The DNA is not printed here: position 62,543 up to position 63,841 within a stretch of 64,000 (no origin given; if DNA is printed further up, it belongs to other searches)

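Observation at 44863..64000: About 19 kb cell-surface glycan cluster with carbamoyltransferase, ATP-grasp, plant-type GDP-mannose 3,5-epimerase, B12-rSAM and methyltransferase tailoring genes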

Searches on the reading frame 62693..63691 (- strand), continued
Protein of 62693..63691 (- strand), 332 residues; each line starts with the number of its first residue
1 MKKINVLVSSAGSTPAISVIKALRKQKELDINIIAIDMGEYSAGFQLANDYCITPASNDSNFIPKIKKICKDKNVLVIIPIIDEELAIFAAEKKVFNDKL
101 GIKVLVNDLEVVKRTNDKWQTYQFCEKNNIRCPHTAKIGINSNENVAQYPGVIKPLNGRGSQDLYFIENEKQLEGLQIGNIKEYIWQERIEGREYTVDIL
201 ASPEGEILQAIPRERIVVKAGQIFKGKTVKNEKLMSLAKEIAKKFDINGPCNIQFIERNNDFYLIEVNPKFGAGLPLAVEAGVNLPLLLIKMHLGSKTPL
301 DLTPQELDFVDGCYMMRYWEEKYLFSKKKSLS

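Call 76: search_protein_families(library=pfam, proteins=[L116:7999-8625:+, L116:9640-10641:+, L116:2198-3250:+, L116:3703-4779:+], max_evalue=0.00001)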
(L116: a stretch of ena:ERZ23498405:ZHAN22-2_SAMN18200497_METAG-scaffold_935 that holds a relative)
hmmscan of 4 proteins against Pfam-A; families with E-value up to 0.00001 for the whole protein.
L116:7999-8625:+ (208 aa): 3 families
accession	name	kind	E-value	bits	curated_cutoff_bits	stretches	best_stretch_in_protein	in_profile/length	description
PF13419.12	HAD_2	-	6.7e-12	46.3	23.8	1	3-178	1-178/178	Haloacid dehalogenase-like hydrolase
PF00702.32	Hydrolase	-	2.4e-10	41.6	26.4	1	3-172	4-191/191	haloacid dehalogenase-like hydrolase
PF13242.12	Hydrolase_like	-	2.1e-09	37.6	22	1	145-201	13-73/75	HAD-hyrolase-like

L116:9640-10641:+ (333 aa): 7 families
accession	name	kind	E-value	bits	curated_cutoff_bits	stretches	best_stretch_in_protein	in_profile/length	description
PF01370.27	Epimerase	-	4.9e-60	203.4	20.9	1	5-236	1-239/240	NAD dependent epimerase/dehydratase family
PF16363.11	GDP_Man_Dehyd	-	8.9e-58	196.7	27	1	6-313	1-331/332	GDP-mannose 4,6 dehydratase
PF01073.25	3Beta_HSD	-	1.8e-25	89.9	22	1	7-219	2-224/280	3-beta hydroxysteroid dehydrogenase/isomerase family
PF02719.21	Polysacc_synt_2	-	7.6e-19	68.4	20.2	1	5-260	1-252/293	Polysaccharide biosynthesis protein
PF04321.23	RmlD_sub_bind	-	5.3e-14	52.4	27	1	4-277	2-248/287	RmlD substrate binding domain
PF07993.18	NAD_binding_4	-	3.4e-13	49.8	20.1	1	58-179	77-212/258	Male sterility protein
PF13460.12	NAD_binding_10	-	2.3e-12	47.6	27.2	1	9-178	1-150/184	NAD(P)H-binding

L116:2198-3250:+ (350 aa): 6 families
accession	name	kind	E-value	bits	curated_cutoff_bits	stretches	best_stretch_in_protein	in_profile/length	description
PF01370.27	Epimerase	-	8.2e-43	147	20.9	1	6-278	1-240/240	NAD dependent epimerase/dehydratase family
PF16363.11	GDP_Man_Dehyd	-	7.4e-32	111.5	27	1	7-289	1-260/332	GDP-mannose 4,6 dehydratase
PF04321.23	RmlD_sub_bind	-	5.1e-12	45.9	27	1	7-144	4-109/287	RmlD substrate binding domain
PF02719.21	Polysacc_synt_2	-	2.2e-10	40.6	20.2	1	7-139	2-131/293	Polysaccharide biosynthesis protein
PF01073.25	3Beta_HSD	-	2.9e-09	36.8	22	1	7-148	1-128/280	3-beta hydroxysteroid dehydrogenase/isomerase family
PF07993.18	NAD_binding_4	-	2.1e-08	34.1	20.1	1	84-243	88-240/258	Male sterility protein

L116:3703-4779:+ (358 aa): 5 families
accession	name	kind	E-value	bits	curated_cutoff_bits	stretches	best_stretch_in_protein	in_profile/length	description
PF01370.27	Epimerase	-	4.7e-36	124.8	20.9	1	6-276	1-240/240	NAD dependent epimerase/dehydratase family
PF16363.11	GDP_Man_Dehyd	-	2.7e-33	116.3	27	2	7-128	1-133/332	GDP-mannose 4,6 dehydratase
PF07993.18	NAD_binding_4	-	6.2e-12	45.6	20.1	1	18-252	25-252/258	Male sterility protein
PF01073.25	3Beta_HSD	-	1.4e-11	44.4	22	1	7-127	1-119/280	3-beta hydroxysteroid dehydrogenase/isomerase family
PF02719.21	Polysacc_synt_2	-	8.2e-09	35.5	20.2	1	6-141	1-146/293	Polysaccharide biosynthesis protein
